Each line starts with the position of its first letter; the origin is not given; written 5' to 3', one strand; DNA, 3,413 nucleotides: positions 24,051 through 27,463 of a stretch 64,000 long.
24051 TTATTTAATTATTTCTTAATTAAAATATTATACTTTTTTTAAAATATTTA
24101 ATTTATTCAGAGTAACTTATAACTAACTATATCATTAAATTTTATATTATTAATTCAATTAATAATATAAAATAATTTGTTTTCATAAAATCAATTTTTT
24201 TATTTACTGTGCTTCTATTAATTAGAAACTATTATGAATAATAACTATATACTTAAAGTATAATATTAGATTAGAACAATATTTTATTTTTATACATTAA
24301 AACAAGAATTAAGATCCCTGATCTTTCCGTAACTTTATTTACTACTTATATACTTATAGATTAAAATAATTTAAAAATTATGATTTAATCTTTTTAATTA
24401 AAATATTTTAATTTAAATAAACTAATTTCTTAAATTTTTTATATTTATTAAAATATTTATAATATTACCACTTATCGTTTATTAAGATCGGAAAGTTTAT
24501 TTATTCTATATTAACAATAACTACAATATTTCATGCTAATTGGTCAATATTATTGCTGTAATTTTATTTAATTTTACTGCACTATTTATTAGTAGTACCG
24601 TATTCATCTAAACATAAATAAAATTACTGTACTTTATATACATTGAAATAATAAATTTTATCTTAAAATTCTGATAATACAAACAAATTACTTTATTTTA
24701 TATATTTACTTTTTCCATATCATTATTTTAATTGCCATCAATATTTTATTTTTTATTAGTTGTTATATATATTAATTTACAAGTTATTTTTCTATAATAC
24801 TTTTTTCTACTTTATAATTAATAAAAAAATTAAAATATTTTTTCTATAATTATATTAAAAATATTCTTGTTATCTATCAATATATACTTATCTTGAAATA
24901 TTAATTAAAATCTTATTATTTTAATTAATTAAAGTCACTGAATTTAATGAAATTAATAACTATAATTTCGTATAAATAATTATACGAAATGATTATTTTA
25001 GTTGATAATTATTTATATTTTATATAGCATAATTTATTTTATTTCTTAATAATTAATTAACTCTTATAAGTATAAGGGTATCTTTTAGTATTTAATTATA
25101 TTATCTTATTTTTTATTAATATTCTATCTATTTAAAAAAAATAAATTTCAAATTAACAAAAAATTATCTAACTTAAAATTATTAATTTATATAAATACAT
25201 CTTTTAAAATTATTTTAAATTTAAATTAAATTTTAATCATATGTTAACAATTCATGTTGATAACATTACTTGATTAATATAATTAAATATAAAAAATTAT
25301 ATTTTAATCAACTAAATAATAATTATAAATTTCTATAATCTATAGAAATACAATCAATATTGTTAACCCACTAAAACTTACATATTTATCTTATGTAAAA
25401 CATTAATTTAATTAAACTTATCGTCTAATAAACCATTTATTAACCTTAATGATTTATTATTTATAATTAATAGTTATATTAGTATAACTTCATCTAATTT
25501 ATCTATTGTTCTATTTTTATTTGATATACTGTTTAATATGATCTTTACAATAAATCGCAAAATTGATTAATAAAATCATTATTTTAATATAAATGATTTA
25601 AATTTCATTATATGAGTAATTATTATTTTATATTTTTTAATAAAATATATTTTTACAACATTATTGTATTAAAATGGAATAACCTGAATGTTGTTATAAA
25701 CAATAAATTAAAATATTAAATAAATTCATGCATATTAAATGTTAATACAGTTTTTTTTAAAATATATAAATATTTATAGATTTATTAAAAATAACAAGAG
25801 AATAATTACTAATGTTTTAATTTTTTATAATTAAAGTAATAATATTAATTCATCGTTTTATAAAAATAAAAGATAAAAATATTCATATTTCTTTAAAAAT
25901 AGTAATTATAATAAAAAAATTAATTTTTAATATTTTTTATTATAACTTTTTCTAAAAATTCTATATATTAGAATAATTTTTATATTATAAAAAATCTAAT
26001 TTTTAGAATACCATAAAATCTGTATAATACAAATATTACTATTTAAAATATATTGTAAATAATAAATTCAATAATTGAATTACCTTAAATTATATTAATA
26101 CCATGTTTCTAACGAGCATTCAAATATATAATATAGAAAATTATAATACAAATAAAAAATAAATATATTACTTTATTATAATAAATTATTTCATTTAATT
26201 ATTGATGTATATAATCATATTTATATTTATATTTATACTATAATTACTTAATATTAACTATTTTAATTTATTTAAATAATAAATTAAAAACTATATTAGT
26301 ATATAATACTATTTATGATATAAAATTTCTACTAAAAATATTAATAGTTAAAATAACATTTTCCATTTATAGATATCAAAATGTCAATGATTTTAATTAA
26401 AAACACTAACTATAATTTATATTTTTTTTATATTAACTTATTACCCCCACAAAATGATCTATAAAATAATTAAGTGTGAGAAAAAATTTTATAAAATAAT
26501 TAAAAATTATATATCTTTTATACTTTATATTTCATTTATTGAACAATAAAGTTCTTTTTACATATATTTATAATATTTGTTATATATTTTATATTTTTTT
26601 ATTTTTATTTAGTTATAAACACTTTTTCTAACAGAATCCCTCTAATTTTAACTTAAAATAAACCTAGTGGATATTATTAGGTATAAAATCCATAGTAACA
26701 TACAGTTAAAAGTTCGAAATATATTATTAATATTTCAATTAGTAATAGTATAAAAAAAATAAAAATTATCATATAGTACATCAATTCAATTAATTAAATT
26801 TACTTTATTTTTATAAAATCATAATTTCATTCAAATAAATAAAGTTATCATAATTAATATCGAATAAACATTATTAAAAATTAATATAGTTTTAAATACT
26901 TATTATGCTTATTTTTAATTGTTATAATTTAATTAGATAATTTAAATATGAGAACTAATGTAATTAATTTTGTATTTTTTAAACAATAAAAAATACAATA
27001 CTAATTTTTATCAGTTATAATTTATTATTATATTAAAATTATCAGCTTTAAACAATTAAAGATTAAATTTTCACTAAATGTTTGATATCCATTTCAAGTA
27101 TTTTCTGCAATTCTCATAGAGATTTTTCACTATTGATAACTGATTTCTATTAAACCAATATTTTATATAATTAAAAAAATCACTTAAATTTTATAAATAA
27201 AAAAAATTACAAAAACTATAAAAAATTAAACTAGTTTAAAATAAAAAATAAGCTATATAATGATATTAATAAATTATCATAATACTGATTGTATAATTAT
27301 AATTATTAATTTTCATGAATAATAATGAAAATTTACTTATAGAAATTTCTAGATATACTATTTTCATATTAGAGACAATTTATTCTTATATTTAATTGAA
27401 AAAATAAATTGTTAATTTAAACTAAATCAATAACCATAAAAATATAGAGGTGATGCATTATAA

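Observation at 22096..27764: A 5.7-kb desert upstream of pepB is a fossilised iscRSUA-hscBA-fdx-iscX operon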

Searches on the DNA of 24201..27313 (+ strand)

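Call 66: search_dna_similar(query=window:24201-27313:+, collection=plasmids, mode=distant, max_rows=8, max_evalue=0.001)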
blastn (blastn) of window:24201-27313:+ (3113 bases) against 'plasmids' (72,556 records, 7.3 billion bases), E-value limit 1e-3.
Records with a match: 4; places in all: 5; records where one place covers at least 80% of the query: 0.
Best place of each record, by identity: 60-80% 4.
By first word of the organism name: Candidatus 4.
By predicted mobility (MOB-suite, as given by PLSDB): non-mobilizable 4.
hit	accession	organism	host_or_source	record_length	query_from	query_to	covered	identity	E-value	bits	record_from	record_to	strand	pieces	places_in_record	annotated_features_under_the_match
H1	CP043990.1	Candidatus Stammera capleta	Acromis sparsa,insect metagenome,Whole ...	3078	1495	1874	12%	67.3%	4e-5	59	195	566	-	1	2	record has no annotation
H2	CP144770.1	Candidatus Stammera capleta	insect metagenome,tissue sample,midgut ...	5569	1565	1865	10%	66.8%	1e-5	61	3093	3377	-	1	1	record has no annotation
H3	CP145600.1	Candidatus Stammera capleta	Parachiridia subirrorata,insect ...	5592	1502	1771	9%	66.9%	5e-4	56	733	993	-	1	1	record has no annotation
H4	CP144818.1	Candidatus Stammera capleta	insect metagenome,tissue sample,midgut ...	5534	1559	1792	8%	68.1%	1e-4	57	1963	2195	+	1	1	record has no annotation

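Call 67: search_dna_similar(query=window:24201-27313:+, collection=phages, mode=distant, max_rows=8, max_evalue=0.001)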
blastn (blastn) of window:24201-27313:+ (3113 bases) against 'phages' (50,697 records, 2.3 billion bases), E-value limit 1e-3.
Records with a match: 6; places in all: 6; records where one place covers at least 80% of the query: 0.
Best place of each record, by identity: 60-80% 6.
By first word of the organism name: Bacteroides 5; Staphylococcus 1.
By host as written in the record: Staphylococcus aureus YZ4 1; Bacteroides thetaiotaomicron VPI-5485 1; Bacteroides thetaiotaomicron VPI-5487 1; Bacteroides thetaiotaomicron VPI-5488 1; Bacteroides thetaiotaomicron VPI-5489 1; Bacteroides thetaiotaomicron VPI-5490 1.
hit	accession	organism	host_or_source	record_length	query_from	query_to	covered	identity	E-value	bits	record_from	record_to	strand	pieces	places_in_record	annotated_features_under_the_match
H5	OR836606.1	Staphylococcus phage LY01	Staphylococcus aureus YZ4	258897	1366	1572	7%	68.2%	5e-4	54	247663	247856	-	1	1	none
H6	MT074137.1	Bacteroides phage DAC16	Bacteroides thetaiotaomicron VPI-5485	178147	1510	1668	5%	69.1%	5e-4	54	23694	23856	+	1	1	hypothetical protein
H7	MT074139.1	Bacteroides phage DAC19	Bacteroides thetaiotaomicron VPI-5487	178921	1510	1668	5%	69.1%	5e-4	54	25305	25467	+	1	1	hypothetical protein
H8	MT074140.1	Bacteroides phage DAC20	Bacteroides thetaiotaomicron VPI-5488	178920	1510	1668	5%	69.1%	5e-4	54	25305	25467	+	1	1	hypothetical protein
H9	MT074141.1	Bacteroides phage DAC22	Bacteroides thetaiotaomicron VPI-5489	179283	1510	1668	5%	69.1%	5e-4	54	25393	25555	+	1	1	hypothetical protein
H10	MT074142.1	Bacteroides phage DAC23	Bacteroides thetaiotaomicron VPI-5490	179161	1510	1668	5%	69.1%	5e-4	54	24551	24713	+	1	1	hypothetical protein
